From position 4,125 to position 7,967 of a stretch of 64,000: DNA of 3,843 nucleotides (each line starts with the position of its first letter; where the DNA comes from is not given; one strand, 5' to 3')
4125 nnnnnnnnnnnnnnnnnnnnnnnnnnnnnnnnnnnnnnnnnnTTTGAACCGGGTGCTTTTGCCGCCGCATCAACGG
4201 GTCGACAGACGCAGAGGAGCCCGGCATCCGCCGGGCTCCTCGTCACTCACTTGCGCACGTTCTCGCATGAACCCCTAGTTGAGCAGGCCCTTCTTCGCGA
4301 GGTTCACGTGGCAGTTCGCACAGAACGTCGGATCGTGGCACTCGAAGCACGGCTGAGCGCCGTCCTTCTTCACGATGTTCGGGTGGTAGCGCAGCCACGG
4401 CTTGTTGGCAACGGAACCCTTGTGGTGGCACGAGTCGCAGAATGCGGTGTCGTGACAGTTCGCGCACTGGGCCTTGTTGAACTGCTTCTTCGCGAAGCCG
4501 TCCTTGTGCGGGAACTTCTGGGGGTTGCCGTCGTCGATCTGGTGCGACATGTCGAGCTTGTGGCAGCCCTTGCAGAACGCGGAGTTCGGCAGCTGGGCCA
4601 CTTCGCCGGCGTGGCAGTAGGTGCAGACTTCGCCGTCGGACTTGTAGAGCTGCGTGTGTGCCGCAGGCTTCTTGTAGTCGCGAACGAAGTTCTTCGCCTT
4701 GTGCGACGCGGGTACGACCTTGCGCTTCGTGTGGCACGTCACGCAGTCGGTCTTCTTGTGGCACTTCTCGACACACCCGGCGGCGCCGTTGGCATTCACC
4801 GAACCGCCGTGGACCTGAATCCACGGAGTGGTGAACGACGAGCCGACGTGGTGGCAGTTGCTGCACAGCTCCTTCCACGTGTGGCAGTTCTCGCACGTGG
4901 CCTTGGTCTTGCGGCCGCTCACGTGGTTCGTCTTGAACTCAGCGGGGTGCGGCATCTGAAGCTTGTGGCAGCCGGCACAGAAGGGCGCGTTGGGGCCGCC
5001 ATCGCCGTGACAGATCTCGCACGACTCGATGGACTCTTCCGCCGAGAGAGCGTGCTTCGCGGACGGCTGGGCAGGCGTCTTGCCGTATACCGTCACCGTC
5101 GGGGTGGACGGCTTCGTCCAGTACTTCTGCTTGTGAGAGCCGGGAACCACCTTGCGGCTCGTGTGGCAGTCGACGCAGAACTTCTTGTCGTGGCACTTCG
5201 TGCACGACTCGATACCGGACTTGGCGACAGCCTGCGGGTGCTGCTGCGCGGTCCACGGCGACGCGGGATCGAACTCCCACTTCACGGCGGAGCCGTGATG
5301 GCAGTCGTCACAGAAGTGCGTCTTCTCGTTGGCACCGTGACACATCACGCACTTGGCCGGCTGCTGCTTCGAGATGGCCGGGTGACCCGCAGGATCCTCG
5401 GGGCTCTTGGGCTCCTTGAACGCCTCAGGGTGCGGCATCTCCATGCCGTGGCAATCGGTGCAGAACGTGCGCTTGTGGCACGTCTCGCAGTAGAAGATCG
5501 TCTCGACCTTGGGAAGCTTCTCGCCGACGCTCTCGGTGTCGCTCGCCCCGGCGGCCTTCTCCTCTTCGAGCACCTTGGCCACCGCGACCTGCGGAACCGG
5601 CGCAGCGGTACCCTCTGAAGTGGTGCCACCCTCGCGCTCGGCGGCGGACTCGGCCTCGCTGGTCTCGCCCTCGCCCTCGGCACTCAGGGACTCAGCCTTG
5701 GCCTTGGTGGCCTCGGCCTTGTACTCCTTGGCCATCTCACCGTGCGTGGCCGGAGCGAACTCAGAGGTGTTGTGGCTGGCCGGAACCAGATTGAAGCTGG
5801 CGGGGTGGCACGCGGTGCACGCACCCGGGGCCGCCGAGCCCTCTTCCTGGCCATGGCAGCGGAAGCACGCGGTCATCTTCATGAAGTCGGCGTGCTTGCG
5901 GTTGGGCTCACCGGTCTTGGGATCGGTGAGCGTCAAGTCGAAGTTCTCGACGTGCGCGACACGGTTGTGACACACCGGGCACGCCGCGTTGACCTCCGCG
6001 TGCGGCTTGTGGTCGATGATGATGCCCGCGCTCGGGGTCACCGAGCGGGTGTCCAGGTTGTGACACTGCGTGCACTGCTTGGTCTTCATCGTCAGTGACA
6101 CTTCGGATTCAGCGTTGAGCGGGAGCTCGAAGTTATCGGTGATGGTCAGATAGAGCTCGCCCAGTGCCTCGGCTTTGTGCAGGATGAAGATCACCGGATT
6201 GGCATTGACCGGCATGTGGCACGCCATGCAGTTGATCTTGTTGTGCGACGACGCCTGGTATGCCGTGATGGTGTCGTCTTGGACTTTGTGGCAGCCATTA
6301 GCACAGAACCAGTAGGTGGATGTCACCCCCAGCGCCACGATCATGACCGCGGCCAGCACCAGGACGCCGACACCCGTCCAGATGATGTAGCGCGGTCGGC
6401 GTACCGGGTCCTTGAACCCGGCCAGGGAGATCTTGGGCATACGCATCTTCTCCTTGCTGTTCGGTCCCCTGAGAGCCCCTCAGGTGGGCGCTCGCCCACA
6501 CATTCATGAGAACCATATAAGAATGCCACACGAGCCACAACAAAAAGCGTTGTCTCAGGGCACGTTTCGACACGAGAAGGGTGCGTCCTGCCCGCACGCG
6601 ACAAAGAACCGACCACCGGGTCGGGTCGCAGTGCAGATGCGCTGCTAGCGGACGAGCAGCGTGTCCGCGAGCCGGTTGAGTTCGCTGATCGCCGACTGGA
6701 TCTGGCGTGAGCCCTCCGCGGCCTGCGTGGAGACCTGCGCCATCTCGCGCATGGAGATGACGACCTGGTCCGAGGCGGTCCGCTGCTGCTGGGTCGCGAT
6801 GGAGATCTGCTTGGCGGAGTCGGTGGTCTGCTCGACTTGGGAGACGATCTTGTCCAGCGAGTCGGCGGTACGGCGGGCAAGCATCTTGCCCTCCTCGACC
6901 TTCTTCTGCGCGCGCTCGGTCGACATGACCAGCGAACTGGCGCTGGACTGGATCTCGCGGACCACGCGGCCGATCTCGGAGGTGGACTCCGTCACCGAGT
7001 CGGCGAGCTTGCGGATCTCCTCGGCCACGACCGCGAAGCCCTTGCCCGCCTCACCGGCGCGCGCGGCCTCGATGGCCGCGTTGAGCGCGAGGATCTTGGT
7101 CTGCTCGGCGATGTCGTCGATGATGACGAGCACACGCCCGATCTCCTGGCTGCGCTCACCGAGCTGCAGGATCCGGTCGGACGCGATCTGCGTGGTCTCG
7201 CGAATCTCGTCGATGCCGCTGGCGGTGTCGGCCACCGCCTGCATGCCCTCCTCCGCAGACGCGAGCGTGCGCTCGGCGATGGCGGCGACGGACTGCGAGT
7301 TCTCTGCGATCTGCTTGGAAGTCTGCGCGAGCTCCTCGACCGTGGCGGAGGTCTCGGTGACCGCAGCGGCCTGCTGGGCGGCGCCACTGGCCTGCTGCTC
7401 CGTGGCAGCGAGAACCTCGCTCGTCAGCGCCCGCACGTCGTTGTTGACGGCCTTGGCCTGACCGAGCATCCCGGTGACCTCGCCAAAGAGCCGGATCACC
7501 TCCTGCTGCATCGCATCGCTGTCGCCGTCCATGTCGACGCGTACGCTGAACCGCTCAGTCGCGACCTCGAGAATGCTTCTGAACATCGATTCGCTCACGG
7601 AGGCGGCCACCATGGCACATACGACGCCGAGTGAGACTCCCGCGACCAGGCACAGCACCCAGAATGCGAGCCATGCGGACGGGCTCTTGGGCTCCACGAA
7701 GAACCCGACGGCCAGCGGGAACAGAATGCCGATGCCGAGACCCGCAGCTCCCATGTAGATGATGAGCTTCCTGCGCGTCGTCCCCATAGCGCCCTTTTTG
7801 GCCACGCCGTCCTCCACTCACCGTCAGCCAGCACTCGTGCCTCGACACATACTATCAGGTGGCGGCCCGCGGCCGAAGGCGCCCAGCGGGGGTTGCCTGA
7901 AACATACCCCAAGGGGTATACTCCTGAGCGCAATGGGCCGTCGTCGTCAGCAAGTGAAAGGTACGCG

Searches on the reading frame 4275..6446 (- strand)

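Call 53: search_protein_families(library=pfam, proteins=[window:4275-6446:-], max_evalue=0.0001)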
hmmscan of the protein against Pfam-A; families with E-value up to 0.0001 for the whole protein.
window:4275-6446:- (723 aa): 3 families
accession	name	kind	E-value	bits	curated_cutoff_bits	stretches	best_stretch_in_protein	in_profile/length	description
PF22113.1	Mtrc-MtrF_II-IV_dom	-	3e-12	46.8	30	1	50-201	10-166/176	Outer membrane cytochrome MtrC/MtrF-like, domains II/IV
PF14522.11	Cytochrome_C7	-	8e-11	42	24.8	1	144-214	3-66/67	Cytochrome c7 and related cytochrome c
PF14537.11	Cytochrom_c3_2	-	2.8e-05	24.9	25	0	124-214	8-78/79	Cytochrome c3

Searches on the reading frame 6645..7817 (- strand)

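Call 53: search_protein_families(library=pfam, proteins=[window:6645-7817:-], max_evalue=0.0001)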
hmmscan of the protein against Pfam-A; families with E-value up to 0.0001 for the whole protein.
window:6645-7817:- (390 aa): 1 family
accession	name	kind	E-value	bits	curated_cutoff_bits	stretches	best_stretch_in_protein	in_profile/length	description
PF00015.26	MCPsignal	-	3.6e-40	138.1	34.6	1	180-363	3-172/172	Methyl-accepting chemotaxis protein (MCP) signalling domain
